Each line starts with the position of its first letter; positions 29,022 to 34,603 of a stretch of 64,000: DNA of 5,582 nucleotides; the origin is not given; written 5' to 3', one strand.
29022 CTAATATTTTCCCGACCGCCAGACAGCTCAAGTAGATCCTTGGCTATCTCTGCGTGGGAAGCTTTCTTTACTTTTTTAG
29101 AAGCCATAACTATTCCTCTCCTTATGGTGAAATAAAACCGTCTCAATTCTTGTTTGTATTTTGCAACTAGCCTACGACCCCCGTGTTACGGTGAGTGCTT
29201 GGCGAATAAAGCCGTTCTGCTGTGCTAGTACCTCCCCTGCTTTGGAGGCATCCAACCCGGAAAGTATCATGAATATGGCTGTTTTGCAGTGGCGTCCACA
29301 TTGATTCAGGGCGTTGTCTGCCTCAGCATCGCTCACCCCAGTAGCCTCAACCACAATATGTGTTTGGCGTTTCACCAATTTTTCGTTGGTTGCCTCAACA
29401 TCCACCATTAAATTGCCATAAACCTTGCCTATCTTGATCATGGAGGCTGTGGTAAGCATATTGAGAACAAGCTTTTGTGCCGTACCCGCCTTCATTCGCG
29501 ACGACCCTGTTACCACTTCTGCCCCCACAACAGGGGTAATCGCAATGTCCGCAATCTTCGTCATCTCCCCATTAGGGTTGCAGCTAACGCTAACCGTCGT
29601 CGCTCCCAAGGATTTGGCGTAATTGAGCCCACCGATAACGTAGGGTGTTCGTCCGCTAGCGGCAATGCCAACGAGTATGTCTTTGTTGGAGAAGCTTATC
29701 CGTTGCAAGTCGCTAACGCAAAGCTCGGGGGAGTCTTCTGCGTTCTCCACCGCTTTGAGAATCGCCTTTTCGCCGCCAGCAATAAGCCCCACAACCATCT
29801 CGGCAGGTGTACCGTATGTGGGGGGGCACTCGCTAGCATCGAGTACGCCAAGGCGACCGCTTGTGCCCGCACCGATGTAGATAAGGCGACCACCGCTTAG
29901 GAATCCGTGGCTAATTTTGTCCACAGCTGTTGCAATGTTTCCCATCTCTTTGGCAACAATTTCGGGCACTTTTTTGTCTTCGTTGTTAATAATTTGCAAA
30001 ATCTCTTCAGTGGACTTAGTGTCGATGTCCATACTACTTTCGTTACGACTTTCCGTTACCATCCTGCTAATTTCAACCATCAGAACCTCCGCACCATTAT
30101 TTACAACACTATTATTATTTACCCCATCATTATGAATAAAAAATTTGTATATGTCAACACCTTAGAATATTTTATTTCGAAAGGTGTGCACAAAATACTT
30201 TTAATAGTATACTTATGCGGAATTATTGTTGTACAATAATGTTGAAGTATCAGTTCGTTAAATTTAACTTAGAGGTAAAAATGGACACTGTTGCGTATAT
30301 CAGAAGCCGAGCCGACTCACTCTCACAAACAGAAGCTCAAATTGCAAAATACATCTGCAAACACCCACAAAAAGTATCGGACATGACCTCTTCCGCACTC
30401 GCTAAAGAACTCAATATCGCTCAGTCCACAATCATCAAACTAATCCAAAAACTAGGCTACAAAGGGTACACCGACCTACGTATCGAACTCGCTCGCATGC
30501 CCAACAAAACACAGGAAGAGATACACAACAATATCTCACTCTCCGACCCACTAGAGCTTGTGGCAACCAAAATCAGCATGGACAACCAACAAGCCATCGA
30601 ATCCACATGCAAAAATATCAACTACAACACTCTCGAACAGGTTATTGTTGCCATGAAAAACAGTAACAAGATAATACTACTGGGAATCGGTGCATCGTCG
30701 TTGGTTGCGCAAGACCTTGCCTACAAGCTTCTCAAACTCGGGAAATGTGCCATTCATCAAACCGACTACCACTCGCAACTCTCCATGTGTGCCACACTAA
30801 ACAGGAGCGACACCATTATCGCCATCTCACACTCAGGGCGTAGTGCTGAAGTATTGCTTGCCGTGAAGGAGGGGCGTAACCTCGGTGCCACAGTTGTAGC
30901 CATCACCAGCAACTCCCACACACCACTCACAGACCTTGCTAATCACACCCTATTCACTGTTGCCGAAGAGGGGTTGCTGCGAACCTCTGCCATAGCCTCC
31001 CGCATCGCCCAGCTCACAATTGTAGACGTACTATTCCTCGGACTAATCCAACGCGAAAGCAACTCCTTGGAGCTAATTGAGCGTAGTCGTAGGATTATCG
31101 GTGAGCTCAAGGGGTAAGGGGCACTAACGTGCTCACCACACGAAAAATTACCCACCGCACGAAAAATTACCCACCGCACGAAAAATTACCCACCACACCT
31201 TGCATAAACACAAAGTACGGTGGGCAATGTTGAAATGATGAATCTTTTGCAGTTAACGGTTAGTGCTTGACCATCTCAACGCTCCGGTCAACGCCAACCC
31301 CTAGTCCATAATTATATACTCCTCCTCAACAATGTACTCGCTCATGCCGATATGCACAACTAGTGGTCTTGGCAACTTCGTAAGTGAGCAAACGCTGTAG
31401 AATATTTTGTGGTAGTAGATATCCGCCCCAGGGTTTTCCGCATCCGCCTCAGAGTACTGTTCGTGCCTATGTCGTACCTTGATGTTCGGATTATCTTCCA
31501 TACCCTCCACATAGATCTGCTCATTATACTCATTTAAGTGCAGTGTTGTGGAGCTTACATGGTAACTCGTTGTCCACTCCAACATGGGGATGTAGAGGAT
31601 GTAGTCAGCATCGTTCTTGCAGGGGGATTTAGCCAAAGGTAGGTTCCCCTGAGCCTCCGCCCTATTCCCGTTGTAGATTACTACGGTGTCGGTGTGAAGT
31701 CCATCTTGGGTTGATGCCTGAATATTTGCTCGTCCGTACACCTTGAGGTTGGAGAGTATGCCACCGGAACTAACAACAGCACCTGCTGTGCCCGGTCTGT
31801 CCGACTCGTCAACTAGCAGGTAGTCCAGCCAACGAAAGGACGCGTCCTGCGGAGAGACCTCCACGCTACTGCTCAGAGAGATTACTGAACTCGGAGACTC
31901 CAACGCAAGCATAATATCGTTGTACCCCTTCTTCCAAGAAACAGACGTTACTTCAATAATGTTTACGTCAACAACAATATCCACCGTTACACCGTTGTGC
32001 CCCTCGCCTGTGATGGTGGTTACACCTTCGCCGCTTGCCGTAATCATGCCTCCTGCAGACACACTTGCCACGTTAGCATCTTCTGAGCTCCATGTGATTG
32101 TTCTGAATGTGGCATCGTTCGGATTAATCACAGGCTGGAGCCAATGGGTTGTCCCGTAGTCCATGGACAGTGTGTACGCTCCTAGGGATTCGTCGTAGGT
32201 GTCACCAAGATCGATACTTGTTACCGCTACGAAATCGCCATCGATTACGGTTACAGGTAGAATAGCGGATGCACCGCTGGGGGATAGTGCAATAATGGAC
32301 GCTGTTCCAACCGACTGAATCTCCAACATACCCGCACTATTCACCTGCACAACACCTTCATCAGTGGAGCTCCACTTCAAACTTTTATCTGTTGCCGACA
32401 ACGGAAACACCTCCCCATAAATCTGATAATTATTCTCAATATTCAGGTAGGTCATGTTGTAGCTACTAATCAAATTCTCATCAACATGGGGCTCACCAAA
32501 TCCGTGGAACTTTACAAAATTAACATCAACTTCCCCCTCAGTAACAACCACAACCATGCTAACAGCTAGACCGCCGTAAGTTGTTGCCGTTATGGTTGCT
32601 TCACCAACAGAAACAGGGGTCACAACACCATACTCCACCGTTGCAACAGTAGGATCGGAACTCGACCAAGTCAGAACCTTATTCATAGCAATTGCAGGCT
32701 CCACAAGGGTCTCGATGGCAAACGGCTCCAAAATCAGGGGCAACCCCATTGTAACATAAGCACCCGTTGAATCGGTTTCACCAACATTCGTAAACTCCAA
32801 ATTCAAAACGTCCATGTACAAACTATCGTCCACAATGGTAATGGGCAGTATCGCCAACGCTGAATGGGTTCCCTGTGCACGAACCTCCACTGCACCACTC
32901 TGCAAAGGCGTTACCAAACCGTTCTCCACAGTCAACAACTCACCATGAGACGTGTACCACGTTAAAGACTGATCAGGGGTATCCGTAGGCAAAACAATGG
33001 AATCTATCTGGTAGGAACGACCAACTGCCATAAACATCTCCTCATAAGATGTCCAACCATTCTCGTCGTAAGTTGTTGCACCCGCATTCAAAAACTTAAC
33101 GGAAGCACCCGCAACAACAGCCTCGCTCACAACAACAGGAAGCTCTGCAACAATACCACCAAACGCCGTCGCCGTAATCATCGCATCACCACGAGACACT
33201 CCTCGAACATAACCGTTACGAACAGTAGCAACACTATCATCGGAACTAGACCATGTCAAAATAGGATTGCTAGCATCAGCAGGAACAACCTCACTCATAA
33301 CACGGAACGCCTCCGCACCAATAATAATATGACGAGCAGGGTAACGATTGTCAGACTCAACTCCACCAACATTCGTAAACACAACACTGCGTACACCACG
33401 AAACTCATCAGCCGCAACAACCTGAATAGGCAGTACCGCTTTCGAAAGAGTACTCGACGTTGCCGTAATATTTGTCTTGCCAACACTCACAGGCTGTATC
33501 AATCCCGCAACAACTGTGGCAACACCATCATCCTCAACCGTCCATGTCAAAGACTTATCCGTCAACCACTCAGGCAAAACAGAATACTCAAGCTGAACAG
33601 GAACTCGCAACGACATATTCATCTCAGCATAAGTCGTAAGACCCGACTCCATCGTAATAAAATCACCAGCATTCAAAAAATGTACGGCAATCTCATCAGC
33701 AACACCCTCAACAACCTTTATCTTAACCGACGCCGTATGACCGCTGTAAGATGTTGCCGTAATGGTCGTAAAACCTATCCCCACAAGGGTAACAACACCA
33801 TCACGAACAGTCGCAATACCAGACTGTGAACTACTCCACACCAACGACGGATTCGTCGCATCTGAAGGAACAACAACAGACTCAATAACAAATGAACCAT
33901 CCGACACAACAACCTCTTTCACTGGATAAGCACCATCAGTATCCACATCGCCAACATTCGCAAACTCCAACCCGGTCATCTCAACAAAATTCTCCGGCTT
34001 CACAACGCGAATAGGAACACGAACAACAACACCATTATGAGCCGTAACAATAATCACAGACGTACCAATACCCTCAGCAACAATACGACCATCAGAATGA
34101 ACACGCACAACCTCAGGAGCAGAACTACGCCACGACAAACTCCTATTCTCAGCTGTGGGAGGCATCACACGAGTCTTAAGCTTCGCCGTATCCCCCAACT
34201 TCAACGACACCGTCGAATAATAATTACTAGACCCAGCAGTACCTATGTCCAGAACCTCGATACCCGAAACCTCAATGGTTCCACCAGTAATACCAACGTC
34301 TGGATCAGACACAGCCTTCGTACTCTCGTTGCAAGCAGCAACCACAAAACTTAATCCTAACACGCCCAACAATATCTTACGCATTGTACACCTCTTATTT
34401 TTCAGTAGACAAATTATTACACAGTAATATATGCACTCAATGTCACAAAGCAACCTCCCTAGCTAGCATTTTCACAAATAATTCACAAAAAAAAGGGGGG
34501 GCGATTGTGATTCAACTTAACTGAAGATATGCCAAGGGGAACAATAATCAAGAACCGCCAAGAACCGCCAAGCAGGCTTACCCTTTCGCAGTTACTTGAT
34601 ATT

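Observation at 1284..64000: Strong A/C versus G/T strand bias that flips polarity in kb-sized patches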

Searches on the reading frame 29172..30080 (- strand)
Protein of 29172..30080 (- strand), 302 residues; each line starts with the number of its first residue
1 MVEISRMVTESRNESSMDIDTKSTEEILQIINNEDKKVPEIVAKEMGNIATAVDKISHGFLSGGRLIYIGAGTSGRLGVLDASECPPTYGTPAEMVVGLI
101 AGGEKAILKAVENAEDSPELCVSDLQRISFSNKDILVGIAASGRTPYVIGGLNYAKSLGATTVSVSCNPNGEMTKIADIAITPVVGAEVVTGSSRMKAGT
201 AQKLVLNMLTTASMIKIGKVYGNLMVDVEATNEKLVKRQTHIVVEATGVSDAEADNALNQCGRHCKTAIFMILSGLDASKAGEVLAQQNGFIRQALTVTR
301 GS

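Call 8: search_protein_families(library=pfam, proteins=[window:29172-30080:-])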
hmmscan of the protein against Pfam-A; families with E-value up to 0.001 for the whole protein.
window:29172-30080:- (302 aa): 5 families
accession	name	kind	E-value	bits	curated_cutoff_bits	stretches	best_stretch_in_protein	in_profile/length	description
PF22645.1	GKRP_SIS_N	-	2.1e-19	69.8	27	1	49-155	2-112/113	Glucokinase regulatory protein N-terminal SIS domain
PF13580.11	SIS_2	-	2e-07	31.5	27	1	39-165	11-136/138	SIS domain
PF22198.1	GKRP_SIS_2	-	2e-07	31.4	27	1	48-124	6-83/191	Glucokinase regulatory protein, second SIS domain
PF01380.27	SIS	-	1.3e-06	28.7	25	1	131-211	52-130/131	SIS domain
PF20741.3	GKRP-like_C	-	2e-06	28.7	27.7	1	223-260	2-39/100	C-terminal lid domain of glucokinase regulatory protein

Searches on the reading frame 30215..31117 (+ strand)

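Call 8: search_protein_families(library=pfam, proteins=[window:30215-31117:+])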
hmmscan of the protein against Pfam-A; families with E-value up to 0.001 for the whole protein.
window:30215-31117:+ (300 aa): 3 families
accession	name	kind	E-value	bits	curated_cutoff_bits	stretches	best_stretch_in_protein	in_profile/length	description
PF01380.27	SIS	-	9.7e-23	80.8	25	1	148-275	3-130/131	SIS domain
PF01418.23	HTH_6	-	4.8e-21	75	28.3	1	23-94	1-72/77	Helix-turn-helix domain, rpiR family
PF13580.11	SIS_2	-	7.8e-12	45.8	27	1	182-232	88-138/138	SIS domain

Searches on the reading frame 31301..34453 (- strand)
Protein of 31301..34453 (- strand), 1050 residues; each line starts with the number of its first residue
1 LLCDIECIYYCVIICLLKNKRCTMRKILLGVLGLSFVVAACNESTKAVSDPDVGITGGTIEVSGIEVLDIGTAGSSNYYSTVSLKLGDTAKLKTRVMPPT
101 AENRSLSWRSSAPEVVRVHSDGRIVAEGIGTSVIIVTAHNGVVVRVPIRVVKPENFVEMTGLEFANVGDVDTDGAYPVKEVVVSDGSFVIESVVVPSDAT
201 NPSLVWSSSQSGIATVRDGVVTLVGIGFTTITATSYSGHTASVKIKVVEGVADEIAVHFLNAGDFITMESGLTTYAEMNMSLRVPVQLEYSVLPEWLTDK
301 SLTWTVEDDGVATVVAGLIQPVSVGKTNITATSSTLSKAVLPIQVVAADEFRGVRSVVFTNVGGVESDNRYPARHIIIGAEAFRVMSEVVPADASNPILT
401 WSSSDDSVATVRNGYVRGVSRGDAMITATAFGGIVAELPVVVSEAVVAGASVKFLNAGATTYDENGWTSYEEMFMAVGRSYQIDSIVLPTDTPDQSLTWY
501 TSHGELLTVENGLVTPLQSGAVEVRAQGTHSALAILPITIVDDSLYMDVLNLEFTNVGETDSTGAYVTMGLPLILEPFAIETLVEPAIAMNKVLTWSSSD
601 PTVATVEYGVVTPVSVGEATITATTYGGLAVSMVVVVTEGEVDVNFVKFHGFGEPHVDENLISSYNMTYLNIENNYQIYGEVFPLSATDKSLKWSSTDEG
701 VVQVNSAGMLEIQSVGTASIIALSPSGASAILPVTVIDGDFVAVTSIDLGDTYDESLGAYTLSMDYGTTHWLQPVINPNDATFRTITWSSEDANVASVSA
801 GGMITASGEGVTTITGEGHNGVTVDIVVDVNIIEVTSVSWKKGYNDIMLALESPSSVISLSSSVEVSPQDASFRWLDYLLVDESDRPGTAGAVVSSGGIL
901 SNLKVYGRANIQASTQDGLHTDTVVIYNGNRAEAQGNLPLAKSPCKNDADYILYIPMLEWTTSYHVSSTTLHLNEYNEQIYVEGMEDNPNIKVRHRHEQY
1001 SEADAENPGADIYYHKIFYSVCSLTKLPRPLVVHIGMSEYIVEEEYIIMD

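Call 8: search_protein_families(library=pfam, proteins=[window:31301-34453:-])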
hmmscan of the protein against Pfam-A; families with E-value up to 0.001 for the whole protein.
window:31301-34453:- (1050 aa): 3 families
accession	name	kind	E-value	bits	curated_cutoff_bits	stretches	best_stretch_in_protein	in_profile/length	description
PF02368.24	Big_2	-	6.8e-49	164.2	22.8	6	376-430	13-68/79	Bacterial Ig-like domain (group 2)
PF21461.3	HL_N-beta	-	2.8e-15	56.3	27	0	296-345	7-57/57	Hyaluronate lyase, N-terminal beta-sheet domain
PF21764.3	Invasin_D4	-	1.5e-09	38.6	27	0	389-425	30-66/88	Invasin, domain 4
